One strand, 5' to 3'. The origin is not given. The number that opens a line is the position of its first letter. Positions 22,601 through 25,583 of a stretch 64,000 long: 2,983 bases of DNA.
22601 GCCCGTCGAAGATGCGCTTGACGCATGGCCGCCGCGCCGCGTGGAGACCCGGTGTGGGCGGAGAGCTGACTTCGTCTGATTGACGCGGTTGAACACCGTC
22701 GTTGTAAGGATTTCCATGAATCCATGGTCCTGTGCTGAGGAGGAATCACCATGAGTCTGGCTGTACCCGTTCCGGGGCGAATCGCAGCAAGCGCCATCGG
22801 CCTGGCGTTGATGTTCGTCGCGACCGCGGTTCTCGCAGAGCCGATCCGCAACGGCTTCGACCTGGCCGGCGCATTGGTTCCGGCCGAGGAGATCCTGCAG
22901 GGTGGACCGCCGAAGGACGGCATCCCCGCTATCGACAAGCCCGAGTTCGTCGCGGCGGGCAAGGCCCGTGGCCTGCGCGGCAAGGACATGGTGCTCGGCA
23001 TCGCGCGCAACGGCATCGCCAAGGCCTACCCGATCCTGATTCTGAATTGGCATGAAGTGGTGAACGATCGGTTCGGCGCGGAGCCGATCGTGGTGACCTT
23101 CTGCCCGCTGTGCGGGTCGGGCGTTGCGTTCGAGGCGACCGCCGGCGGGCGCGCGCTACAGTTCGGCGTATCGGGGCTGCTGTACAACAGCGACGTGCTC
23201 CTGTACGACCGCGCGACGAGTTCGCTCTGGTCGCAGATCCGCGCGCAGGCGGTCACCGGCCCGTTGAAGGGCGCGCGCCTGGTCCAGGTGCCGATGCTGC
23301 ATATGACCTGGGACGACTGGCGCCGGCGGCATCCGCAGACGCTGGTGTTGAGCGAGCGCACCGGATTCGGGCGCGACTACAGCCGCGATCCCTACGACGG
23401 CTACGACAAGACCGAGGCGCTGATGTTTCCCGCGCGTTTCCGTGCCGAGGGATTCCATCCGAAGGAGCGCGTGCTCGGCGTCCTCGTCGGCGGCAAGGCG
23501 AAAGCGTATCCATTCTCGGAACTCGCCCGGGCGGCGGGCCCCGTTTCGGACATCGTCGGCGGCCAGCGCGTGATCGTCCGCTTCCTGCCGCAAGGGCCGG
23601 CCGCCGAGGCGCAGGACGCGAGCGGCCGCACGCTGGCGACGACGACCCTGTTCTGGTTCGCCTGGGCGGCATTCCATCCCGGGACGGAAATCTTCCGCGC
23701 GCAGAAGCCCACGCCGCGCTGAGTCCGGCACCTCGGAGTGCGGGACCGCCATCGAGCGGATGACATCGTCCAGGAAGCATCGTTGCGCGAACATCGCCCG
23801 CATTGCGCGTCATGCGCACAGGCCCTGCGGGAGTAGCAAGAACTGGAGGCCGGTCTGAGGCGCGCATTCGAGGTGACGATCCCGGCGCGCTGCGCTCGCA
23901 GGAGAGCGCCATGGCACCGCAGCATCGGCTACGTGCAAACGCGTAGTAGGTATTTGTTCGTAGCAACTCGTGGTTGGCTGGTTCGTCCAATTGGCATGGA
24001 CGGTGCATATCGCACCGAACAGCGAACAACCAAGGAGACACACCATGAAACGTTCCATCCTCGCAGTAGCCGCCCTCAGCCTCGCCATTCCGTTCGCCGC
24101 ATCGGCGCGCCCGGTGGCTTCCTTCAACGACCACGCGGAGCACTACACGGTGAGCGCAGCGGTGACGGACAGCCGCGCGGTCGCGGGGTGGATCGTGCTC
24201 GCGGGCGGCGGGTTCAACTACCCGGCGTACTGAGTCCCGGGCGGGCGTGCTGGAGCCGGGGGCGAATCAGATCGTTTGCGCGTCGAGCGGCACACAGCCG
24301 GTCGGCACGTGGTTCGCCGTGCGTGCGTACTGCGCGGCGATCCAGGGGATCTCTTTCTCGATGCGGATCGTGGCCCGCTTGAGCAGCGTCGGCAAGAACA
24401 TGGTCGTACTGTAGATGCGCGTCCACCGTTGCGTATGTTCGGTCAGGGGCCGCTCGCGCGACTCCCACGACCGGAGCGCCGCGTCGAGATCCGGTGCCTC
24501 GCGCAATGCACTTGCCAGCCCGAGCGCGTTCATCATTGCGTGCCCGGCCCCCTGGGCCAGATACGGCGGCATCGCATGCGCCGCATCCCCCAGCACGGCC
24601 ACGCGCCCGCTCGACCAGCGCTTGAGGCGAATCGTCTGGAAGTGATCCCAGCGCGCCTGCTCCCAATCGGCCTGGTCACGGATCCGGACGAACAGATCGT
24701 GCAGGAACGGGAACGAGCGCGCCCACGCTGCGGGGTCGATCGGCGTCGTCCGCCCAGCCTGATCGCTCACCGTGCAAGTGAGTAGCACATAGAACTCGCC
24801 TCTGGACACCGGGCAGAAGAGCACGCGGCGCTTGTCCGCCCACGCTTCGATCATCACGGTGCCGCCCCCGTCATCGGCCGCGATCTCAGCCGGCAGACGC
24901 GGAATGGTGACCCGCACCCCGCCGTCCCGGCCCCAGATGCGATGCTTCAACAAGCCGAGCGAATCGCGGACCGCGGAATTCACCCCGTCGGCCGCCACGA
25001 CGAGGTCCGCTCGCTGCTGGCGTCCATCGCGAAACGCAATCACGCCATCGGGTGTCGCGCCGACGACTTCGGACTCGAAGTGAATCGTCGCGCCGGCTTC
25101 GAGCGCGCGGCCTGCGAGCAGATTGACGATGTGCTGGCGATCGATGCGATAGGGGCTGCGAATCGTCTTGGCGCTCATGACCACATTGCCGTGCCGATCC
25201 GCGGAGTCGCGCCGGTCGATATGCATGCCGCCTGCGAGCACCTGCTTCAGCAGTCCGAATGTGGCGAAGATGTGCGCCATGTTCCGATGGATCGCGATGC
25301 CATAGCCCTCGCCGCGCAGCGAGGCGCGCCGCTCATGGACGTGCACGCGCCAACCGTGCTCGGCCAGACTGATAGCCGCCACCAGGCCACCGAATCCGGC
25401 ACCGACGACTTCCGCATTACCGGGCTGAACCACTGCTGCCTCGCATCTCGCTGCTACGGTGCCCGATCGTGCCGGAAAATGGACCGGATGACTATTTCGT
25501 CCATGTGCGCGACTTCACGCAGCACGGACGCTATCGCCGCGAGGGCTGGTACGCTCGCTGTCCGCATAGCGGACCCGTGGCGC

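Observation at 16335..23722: Extended mer-type regulon: merTPA plus MerR-HMA, CcdA-like protein, atypical P1B ATPase and CxxC DUF3179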

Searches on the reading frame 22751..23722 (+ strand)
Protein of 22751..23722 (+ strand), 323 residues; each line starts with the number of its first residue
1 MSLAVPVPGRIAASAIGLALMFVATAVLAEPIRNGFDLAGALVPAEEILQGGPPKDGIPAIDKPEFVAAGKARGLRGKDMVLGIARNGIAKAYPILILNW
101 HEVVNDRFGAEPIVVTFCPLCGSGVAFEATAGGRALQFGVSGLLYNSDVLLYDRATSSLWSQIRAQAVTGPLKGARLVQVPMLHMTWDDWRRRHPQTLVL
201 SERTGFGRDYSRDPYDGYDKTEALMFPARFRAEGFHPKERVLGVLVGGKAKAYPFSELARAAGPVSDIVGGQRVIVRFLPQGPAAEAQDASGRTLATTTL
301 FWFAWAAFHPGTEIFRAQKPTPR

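Call 8: search_protein_families(library=pfam, proteins=[window:22751-23722:+])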
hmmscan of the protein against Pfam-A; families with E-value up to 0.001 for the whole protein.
window:22751-23722:+ (323 aa): 1 family
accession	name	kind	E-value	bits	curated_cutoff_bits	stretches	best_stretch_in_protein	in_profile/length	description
PF11376.13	DUF3179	-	1.1e-89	301.1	27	1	55-286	1-232/292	Protein of unknown function (DUF3179)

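Call 9: search_protein_families(library=ncbifam, proteins=[window:22751-23722:+])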
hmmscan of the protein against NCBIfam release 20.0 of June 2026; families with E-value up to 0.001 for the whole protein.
window:22751-23722:+ (323 aa): 0 families

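Call 57: find_related_loci(query=window:22751-23722:+, collection=metagenome_contigs, flank=6000)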
Query window:22751-23722:+ (323 aa) in metagenome_contigs; peptide patterns used: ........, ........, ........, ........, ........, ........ (x = any residue, [..] = any of these).
600 stretches matched a pattern (row limit reached: there are more); 498 encode a relative of the query (tblastn E <= 1e-3); the best 80 are kept; 80 distinct loci.
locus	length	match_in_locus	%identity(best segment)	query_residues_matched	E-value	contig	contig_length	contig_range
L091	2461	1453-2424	82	7-323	0e+0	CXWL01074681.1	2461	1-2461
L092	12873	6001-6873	72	28-318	6e-141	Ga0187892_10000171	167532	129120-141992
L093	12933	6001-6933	63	13-322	2e-131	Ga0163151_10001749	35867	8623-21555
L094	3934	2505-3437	63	13-322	2e-134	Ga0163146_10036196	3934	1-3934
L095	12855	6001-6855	68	33-317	2e-128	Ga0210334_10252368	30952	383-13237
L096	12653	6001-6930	61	9-319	2e-125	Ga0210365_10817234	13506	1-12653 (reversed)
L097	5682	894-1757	64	33-319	1e-122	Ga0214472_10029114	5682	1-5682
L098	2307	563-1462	62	17-318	6e-125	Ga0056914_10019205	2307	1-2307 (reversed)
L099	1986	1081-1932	62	34-317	5e-124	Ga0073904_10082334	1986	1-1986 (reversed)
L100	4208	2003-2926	54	9-317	8e-117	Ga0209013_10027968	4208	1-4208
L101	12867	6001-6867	60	34-322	1e-114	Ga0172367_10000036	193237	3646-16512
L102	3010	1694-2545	60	34-317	3e-117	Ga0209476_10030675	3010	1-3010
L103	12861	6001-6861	61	33-318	3e-113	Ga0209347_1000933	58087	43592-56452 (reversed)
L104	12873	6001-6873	60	34-323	2e-112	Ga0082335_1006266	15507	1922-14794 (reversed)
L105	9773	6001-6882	62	26-317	1e-111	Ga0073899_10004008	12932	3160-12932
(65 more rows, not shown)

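Call 81: find_homologous_proteins(query=window:22751-23722:+)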
Query window:22751-23722:+ (323 aa): 7867 proteins with E <= 0.001 among 8000 candidates; the best 120 are listed.
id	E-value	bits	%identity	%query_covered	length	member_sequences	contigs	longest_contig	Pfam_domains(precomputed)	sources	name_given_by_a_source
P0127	4.1e-214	728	100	100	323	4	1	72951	PF11376.14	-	-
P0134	9.9e-188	641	89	96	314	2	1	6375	PF11376.14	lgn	-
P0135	2.2e-180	617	85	96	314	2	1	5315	PF11376.14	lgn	-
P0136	9.3e-145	500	72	93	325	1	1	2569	PF11376.14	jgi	jgi:hypothetical protein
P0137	1.0e-144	500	72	93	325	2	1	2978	PF11376.14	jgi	jgi:hypothetical protein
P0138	2.7e-144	498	73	93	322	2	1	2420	PF11376.14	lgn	-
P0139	9.1e-144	497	71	93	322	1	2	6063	PF11376.14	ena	-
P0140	1.6e-143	496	72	93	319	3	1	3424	PF11376.14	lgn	-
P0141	6.0e-143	494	71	94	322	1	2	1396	PF11376.14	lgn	-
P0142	7.2e-143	494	71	93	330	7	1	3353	PF11376.14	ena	-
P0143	8.9e-143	493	71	93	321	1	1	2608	PF11376.14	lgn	-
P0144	5.2e-142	491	73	89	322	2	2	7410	PF11376.14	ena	-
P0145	7.5e-142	490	71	92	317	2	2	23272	PF11376.14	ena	-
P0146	3.4e-141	488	72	93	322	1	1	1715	PF11376.14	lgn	-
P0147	4.3e-141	488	72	93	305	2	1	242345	PF11376.14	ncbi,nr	ncbi:MAG: DUF3179 domain-containing protein [Betaproteobacteria bacterium]|nr:DUF3179 domain-contain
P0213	1.2e-119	417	57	97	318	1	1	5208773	PF11376.14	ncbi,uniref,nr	ncbi:DUF3179 domain-containing protein [Marinobacterium rhizophilum]|uniref:DUF3179 domain-containin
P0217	3.1e-119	416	62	89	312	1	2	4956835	PF11376.14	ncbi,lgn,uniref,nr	ncbi:DUF3179 domain-containing protein [Azoarcus sp. DN11]|uniref:DUF3179 domain-containing protein 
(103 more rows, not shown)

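Call 82: find_encoding_contigs(protein=P0147, flank=6000, max_places=1)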
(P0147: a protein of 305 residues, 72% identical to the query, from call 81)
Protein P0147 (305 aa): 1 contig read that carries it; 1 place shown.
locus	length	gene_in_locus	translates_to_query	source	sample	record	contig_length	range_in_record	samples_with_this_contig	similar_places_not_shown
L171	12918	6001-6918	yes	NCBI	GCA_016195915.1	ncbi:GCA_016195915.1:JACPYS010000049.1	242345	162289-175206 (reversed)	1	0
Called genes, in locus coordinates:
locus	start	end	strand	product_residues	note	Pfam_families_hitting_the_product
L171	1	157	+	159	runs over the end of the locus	PF03625:DUF302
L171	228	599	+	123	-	-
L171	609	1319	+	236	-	PF00462:Glutaredoxin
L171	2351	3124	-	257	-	PF06314:ADC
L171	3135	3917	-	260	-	PF00106:adh_short, PF08659:KR, PF23441:SDR (faint), PF13561:adh_short_C2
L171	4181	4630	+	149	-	PF07291:MauE (weak)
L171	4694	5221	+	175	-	PF00578:AhpC-TSA, PF08534:Redoxin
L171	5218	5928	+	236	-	PF00702:Hydrolase, PF13419:HAD_2 (weak)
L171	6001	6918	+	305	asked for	PF11376:DUF3179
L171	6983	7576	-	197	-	PF02627:CMD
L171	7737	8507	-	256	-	PF12728:HTH_17, PF14417:MEDS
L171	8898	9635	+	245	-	PF02607:B12-binding_2, PF02310:B12-binding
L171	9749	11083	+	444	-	PF01208:URO-D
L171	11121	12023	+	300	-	PF02007:MtrH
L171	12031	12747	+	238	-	PF07796:DUF1638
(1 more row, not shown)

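Call 83: find_encoding_contigs(protein=P0217, flank=6000, max_places=1)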
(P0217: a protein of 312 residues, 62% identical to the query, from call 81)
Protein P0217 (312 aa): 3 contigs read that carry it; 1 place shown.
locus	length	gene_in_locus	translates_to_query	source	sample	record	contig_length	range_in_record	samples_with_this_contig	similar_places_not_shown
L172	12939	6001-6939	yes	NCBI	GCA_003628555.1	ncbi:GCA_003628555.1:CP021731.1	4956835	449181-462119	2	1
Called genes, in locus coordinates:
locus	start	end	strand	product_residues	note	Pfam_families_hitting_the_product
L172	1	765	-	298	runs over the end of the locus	PF01136:Peptidase_U32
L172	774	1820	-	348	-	PF01136:Peptidase_U32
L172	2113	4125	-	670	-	-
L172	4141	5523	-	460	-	PF13557:Phenol_MetA_deg (faint)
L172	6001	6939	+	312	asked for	PF11376:DUF3179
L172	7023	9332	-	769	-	PF00990:GGDEF, PF00563:EAL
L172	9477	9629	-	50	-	-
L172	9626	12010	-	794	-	PF03190:Thioredox_DsbH, PF13899:Thioredoxin_7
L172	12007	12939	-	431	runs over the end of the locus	PF22113:Mtrc-MtrF_II-IV_dom (faint), PF14522:Cytochrome_C7 (faint), PF13435:Cytochrome_C554 (weak)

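Call 84: find_encoding_contigs(protein=P0213, flank=6000, max_places=1)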
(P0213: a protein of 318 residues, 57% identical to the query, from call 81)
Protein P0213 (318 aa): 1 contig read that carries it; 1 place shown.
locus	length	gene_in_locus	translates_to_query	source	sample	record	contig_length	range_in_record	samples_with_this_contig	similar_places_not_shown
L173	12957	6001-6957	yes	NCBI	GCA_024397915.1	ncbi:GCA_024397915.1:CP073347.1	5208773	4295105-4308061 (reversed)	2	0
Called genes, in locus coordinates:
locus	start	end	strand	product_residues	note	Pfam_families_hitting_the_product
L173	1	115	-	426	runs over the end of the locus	PF07969:Amidohydro_3, PF01979:Amidohydro_1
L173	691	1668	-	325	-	PF03601:Cons_hypoth698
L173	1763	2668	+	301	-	PF00126:HTH_1, PF12849:PBP_like_2 (faint), PF03466:LysR_substrate, PF12727:PBP_like (weak)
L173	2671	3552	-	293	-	PF00126:HTH_1, PF03466:LysR_substrate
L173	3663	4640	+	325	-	PF00892:EamA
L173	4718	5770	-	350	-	PF00180:Iso_dh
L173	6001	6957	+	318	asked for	PF11376:DUF3179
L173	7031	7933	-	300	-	PF23678:YqhI, PF01738:DLH, PF00326:Peptidase_S9 (faint)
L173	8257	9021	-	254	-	PF01925:TauE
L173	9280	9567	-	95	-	-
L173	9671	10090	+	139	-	PF13487:HD_5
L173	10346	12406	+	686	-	PF07715:Plug, PF00593:TonB_dep_Rec_b-barrel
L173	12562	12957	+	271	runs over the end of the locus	PF04392:ABC_sub_bind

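Call 100: predict_structure(alignment_id=A2)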
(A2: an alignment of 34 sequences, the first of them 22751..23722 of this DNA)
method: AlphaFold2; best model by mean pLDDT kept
length: 323 residues; sequences in the alignment: 34
mean_pLDDT: 84.5   pTM: 0.80
mean pLDDT of the five models: 84.5, 83.7, 83.2, 81.9, 81.2
residues with pLDDT >= 90: 175; 70-90: 83; 50-70: 54; < 50: 11
segments of 3 or more residues with pLDDT < 50: 41-43, 51-56
pLDDT, mean of each block of 10 residues (from residue 1): 56 82 71 58 54 55 96 94 97 94 94 94 94 91 75 88 90 94 95 97 90 80 56 80 95 95 95 93 89 95 88 88 51
secondary structure, 60 per line:
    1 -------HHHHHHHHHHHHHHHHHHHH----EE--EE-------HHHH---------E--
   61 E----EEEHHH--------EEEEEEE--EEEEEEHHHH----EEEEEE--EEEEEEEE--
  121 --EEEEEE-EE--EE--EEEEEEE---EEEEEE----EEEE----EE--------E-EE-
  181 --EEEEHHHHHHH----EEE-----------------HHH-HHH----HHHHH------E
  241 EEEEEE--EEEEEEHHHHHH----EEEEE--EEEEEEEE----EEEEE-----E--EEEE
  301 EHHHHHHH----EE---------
elements in order: H8-27 H45-48 E66-68 E80-86 E89-94 H95-98 E103-108 E111-118 E123-128 E138-144 E148-153 E158-161 E183-186 H187-193 E198-200 H229-233 E240-246 E249-254 H255-260 E265-269 E272-279 E284-288 E297-301 H302-308

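Call 103: fold_search(model_id=the predicted structure, library=pdb)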
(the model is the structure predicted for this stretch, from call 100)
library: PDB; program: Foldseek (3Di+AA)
matches with E <= 10: 619; with E <= 0.001: 0
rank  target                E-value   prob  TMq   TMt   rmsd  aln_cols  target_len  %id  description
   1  6zgp_I                1.2e-01  0.16  0.19  0.17  19.6       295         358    8  Crystal structure of the quaternary ammonium Rieske monooxygenase CntA in complex with inhibitor MMV12 (MMV020670) (released 2020-11-18)
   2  4aiv                  1.4e-01  0.80  0.19  0.46   8.8       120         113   11  Crystal Structure of putative NADH-dependent nitrite reductase small subunit from Mycobacterium tuberculosis (released 2012-09-12)
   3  6obt                  1.4e-01  0.06  0.11  0.12  20.9       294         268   12  Structural insights into dehydratase substrate selection for the borrelidin and fluvirucin polyketide synthases (released 2019-06-05)
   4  6y9d_A                2.0e-01  0.14  0.19  0.18  16.9       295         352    9  Crystal structure of the quaternary ammonium Rieske monooxygenase CntA in complex with substrate L-Carnitine (released 2020-11-18)
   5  9s6b_D                2.0e-01  0.07  0.17  0.12  17.4       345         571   12  Aeropyrum pernix acylaminoacyl peptidase co-crystallized with meropenem. (released 2025-10-22)
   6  8glv_6T               2.0e-01  0.02  0.09  0.06  36.1       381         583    9  96-nm repeat unit of doublet microtubules from Chlamydomonas reinhardtii flagella (released 2023-05-31)
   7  6rtd_B                2.2e-01  0.08  0.13  0.10  17.2       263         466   11  Dihydro-heme d1 dehydrogenase NirN in complex with DHE (released 2019-06-19)
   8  4qpl_A                2.5e-01  0.11  0.11  0.19  14.7       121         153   12  Crystal structure of RNF146(RING-WWE)/UbcH5a/iso-ADPr complex (released 2014-10-15)
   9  3c0d_C                2.8e-01  0.89  0.19  0.49   3.6        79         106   11  Crystal structure of the putative nitrite reductase NADPH (small subunit) oxidoreductase protein Q87HB1. Northeast Str (released 2008-03-04)
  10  1lvm_B                2.8e-01  0.06  0.14  0.17  17.4       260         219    8  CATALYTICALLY ACTIVE TOBACCO ETCH VIRUS PROTEASE COMPLEXED WITH PRODUCT (released 2002-11-27)
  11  6zgp_B                2.9e-01  0.12  0.20  0.18  17.4       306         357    9  Crystal structure of the quaternary ammonium Rieske monooxygenase CntA in complex with inhibitor MMV12 (MMV020670) (released 2020-11-18)
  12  9jsa_A                2.9e-01  0.03  0.12  0.12  27.4       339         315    8  CatPSAM-H8 (released 2025-10-01)
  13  4gaw_H                3.1e-01  0.04  0.13  0.16  17.1       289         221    8  Crystal structure of active human granzyme H (released 2013-01-16)
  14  7qwt_A                3.3e-01  0.08  0.18  0.16  18.8       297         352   10  Rieske non-heme iron monooxygenase for guaiacol O-demethylation (released 2022-06-01)
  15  5wce_A                3.3e-01  0.06  0.18  0.17  16.3       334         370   12  Caulobacter crescentus pol III beta (released 2017-07-26)
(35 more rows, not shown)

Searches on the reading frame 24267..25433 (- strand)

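Call 107: search_protein_families(library=pfam, proteins=[window:24267-25433:-])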
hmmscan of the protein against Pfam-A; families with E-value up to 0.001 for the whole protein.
window:24267-25433:- (388 aa): 6 families
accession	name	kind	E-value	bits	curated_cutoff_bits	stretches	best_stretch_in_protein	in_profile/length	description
PF01494.25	FAD_binding_3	-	1.8e-30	106.8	22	1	9-313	6-321/349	FAD binding domain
PF01266.30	DAO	-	2.3e-09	37.7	27.9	1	96-310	145-350/353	FAD dependent oxidoreductase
PF13450.12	NAD_binding_8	-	5.3e-07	30.3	21.9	1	9-58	1-54/68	NAD(P)-binding Rossmann-like domain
PF07992.20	Pyr_redox_2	-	1.4e-05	25.1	26.1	0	9-37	5-33/291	Pyridine nucleotide-disulphide oxidoreductase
PF00890.30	FAD_binding_2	-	6.8e-05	22.7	20.4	1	9-41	4-36/414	FAD binding domain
PF00070.33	Pyr_redox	-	0.00033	21.5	22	0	9-55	4-49/82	Pyridine nucleotide-disulphide oxidoreductase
